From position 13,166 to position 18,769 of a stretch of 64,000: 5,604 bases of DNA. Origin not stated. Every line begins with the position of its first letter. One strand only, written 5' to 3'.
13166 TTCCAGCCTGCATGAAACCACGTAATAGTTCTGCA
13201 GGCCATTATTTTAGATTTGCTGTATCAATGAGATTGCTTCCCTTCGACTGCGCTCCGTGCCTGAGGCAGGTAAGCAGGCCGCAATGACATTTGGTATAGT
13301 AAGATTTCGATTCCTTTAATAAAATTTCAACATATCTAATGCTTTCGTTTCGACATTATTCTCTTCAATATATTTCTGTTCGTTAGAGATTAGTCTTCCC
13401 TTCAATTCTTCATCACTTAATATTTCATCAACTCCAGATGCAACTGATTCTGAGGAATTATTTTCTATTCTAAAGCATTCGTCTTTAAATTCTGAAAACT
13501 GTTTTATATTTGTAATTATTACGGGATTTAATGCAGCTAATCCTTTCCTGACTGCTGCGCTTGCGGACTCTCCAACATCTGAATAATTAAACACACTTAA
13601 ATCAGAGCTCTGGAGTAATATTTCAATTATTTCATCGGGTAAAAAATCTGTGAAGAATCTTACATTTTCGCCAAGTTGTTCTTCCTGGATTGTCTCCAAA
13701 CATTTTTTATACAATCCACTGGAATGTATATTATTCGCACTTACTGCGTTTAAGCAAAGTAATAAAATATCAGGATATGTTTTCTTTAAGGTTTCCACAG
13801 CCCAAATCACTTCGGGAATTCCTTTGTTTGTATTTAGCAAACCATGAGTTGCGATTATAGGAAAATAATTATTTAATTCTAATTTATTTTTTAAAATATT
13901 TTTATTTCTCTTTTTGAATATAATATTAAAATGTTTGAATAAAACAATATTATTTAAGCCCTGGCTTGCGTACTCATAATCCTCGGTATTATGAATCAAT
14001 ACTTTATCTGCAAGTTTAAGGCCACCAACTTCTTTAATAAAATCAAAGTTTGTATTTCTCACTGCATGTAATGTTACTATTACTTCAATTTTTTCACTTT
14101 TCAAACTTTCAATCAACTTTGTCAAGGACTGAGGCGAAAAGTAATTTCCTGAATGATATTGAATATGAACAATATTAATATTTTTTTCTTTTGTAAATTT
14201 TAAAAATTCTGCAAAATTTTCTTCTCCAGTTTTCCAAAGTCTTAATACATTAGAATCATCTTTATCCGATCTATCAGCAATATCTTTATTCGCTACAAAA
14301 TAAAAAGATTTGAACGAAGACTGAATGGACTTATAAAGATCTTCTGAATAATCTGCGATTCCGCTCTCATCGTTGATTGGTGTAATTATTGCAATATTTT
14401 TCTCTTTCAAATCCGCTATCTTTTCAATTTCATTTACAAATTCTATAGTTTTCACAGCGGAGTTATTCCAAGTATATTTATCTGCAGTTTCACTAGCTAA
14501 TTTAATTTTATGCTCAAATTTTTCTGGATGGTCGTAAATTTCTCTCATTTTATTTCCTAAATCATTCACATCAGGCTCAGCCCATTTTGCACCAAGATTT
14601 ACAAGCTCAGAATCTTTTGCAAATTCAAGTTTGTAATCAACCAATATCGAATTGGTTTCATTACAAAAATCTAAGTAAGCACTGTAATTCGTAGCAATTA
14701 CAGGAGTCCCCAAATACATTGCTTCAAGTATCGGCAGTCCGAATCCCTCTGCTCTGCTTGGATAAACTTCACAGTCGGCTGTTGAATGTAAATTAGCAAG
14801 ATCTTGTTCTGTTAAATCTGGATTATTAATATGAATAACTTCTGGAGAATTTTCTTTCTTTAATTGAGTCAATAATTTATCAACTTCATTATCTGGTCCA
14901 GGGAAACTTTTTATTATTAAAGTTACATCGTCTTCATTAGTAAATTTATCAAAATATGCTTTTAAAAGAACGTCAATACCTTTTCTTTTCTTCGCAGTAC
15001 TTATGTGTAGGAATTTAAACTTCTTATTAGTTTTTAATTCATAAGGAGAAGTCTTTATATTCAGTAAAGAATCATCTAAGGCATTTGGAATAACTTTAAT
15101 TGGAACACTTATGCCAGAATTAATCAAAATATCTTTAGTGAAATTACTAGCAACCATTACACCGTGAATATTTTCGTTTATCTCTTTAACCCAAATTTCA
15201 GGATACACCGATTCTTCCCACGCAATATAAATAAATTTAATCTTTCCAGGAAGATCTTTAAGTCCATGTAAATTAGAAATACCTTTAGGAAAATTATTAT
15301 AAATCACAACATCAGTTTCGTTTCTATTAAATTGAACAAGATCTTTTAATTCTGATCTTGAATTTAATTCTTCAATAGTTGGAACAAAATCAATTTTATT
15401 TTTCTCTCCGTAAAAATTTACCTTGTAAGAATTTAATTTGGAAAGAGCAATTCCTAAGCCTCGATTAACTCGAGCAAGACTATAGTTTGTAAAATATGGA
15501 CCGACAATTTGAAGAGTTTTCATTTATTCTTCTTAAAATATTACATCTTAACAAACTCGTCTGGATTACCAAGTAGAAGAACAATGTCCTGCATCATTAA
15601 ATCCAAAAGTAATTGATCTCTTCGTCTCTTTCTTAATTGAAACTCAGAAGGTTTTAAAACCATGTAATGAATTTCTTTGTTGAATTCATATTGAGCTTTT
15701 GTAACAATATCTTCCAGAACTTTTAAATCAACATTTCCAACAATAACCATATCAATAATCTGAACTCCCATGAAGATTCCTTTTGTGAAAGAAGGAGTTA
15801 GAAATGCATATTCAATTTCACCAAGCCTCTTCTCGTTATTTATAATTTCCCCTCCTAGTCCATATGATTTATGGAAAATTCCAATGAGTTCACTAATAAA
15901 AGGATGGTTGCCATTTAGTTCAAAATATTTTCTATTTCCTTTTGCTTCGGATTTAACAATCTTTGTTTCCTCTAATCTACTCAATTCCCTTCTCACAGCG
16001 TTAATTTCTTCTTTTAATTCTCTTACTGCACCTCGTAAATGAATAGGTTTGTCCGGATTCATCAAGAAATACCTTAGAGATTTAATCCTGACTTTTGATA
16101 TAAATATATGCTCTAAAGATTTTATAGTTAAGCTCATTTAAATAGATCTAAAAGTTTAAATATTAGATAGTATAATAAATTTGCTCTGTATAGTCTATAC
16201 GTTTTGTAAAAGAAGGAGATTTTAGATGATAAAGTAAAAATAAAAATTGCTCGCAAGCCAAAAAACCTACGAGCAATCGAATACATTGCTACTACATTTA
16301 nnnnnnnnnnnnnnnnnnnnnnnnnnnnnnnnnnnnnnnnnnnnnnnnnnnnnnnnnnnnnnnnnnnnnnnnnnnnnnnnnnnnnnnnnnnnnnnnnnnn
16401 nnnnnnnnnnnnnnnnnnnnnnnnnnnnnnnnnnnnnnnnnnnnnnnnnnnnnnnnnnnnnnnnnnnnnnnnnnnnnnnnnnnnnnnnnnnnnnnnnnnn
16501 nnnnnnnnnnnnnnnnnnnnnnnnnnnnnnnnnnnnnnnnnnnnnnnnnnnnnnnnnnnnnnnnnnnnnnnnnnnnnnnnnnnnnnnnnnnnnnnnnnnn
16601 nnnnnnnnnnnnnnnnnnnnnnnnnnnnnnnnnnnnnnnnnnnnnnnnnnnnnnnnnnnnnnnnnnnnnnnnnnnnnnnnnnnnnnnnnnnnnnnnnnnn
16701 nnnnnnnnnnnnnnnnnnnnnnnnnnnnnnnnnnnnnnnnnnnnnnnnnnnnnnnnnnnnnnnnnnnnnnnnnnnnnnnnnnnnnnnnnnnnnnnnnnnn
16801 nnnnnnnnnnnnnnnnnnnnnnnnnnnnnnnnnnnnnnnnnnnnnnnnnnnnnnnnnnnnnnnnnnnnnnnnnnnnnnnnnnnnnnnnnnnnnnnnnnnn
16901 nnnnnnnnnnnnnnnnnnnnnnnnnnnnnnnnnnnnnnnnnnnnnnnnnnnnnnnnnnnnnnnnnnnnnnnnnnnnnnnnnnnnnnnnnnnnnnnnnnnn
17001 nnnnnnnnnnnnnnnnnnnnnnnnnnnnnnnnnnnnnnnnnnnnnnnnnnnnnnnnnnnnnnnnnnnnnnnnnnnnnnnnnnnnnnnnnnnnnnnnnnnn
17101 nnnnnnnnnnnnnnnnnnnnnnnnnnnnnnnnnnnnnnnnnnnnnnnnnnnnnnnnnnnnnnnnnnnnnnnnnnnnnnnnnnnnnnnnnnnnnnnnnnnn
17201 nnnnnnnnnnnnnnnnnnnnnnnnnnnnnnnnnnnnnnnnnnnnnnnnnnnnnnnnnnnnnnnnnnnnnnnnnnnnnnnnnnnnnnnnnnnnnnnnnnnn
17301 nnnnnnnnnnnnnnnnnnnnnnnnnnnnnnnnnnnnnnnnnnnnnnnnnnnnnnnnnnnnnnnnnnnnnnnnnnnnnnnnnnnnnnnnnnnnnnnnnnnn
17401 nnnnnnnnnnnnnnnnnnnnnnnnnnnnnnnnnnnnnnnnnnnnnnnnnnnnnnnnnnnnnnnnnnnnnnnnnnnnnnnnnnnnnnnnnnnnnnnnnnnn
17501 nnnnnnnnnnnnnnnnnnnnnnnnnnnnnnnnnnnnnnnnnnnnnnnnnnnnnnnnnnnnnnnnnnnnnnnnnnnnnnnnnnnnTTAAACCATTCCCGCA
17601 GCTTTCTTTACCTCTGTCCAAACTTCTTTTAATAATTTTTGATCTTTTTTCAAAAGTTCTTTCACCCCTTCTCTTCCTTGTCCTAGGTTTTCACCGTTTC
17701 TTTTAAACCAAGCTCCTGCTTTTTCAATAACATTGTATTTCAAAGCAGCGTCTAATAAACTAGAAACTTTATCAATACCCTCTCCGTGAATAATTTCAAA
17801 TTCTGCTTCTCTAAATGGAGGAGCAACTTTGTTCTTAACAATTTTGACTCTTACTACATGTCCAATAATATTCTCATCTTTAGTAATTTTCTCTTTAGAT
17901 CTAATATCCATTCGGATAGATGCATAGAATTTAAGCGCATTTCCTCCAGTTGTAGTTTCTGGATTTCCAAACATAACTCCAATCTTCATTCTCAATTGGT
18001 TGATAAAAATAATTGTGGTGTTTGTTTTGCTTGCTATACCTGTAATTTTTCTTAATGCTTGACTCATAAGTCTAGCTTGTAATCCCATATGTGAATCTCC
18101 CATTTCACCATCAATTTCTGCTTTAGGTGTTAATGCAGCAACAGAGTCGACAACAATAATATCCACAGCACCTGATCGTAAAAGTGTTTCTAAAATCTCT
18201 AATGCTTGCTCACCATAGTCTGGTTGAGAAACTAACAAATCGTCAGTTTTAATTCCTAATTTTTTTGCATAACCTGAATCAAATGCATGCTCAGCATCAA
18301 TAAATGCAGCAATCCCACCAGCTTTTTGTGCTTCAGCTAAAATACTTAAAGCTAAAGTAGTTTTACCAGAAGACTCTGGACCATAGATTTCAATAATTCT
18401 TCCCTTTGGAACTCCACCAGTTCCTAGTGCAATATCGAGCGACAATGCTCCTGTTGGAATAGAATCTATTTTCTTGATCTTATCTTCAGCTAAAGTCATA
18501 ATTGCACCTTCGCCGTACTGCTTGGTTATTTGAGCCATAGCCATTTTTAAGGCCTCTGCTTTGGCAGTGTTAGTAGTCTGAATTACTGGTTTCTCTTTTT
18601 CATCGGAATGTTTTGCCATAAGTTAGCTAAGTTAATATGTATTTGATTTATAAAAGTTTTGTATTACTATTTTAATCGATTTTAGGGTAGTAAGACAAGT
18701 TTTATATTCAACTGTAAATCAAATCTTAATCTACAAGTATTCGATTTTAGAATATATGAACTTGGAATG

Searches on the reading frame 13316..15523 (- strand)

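Call 12: search_protein_families(library=pfam, proteins=[window:13316-15523:-], max_evalue=0.001)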
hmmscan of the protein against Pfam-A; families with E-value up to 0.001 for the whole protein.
window:13316-15523:- (735 aa): 4 families
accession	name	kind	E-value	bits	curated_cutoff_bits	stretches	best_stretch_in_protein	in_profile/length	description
PF00534.26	Glycos_transf_1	-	1.8e-32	112.7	26.4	2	163-290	10-134/172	Glycosyl transferases group 1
PF13692.12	Glyco_trans_1_4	-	6.3e-22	78.8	27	2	170-296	3-125/142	Glycosyl transferases group 1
PF20706.3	GT4-conflict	-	5e-13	49.2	26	1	162-356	191-382/385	Family 4 Glycosyltransferase in conflict systems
PF13439.12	Glyco_transf_4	-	8.1e-05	23.1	28.5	0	99-152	114-169/170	Glycosyltransferase Family 4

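Call 89: search_protein_families(library=ncbifam, proteins=[window:13316-15523:-], max_evalue=0.000001)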
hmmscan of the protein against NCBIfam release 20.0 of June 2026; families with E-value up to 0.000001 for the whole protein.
window:13316-15523:- (735 aa): 15 families
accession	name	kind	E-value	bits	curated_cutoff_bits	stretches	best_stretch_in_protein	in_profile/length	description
TIGR04047.1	MSMEG_0565_glyc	hypoth_equivalog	1.5e-16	60.5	259.85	1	176-362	201-370/373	MSMEG_0565 family glycosyltransferase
NF038295.1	EPS_HpsP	equivalog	2.4e-14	53.1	550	1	129-281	176-320/388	hormogonium polysaccharide biosynthesis glycosyltransferase HpsP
TIGR03999.1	thiol_BshA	equivalog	6e-13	48.5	273.7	1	129-283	156-307/375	N-acetyl-alpha-D-glucosaminyl L-malate synthase BshA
TIGR02149.1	glgA_Coryne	subfamily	2.7e-11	43.3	302.4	1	168-365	204-389/391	glycogen synthase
NF041876.1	EPS_EpsE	equivalog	1.3e-10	41.1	400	0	558-722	218-379/389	exopolysaccharide biosynthesis GT4 family glycosyltransferase EpsE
NF012028.0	PRK15484.1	subfamily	4.6e-10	39.1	618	0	535-719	174-358/380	lipopolysaccharide N-acetylglucosaminyltransferase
NF038255.1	exopoly_VpsD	equivalog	8.6e-10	38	300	0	130-297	168-331/381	VpsD family glycosyltransferase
TIGR04157.1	glyco_rSAM_CFB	subfamily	1.9e-09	37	400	0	114-293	165-345/406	TIGR04157 family glycosyltransferase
TIGR03088.1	stp2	hypoth_equivalog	5.1e-09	35.6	409.05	1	164-287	190-311/374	TIGR03088 family PEP-CTERM/XrtA system glycosyltransferase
TIGR02095.1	glgA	subfamily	7.8e-09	34.7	328.45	0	167-279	293-399/477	glycogen/starch synthase, ADP-glucose type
NF047684.1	TeichurnBiosyTuaC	equivalog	2.9e-08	33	550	0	166-330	218-373/391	teichuronic acid biosynthesis protein TuaC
NF053787.1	GlcN_PG_synth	equivalog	1.1e-07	31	480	0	221-296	234-309/361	N-acetylglucosaminyl phosphatidylglycerol synthase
NF046085.1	XrtY_assoc_Gly1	equivalog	1.6e-07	30.5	400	0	141-291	183-327/387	XrtY-associated glycosyltransferase XYAG1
TIGR03449.1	mycothiol_MshA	equivalog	3.6e-07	29.4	462.5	0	178-279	230-334/406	D-inositol-3-phosphate glycosyltransferase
NF049987.1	DaglGlyslTfaseDgs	equivalog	6.4e-07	28.6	500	0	246-302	229-286/332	processive diacylglycerol alpha-glucosyltransferase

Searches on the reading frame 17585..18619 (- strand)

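Call 12: search_protein_families(library=pfam, proteins=[window:17585-18619:-], max_evalue=0.001)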
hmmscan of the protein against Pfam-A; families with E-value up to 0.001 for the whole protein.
window:17585-18619:- (344 aa): 8 families
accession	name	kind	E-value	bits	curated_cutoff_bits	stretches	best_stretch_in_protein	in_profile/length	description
PF00154.27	RecA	-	1e-134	448.4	27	1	23-283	2-262/262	recA bacterial DNA recombination protein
PF21096.2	RecA_C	-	2.5e-16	60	27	1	287-341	2-56/57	RecA C-terminal domain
PF08423.17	Rad51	-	6.6e-10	39.1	22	1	50-242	4-212/244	Rad51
PF01637.24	ATPase_2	-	5.7e-05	23.5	33.2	1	74-121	21-68/225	ATPase domain predominantly from Archaea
PF06745.19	ATPase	-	0.00012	22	26.6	1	54-110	1-57/231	KaiC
PF13479.12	AAA_24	-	0.00021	21.6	27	1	76-165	5-78/195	AAA domain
PF13191.12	AAA_16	-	0.00033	21.6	32.6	1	73-208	24-140/167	AAA ATPase domain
PF13481.12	AAA_25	-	0.00047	20.3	27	0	68-96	28-56/195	AAA domain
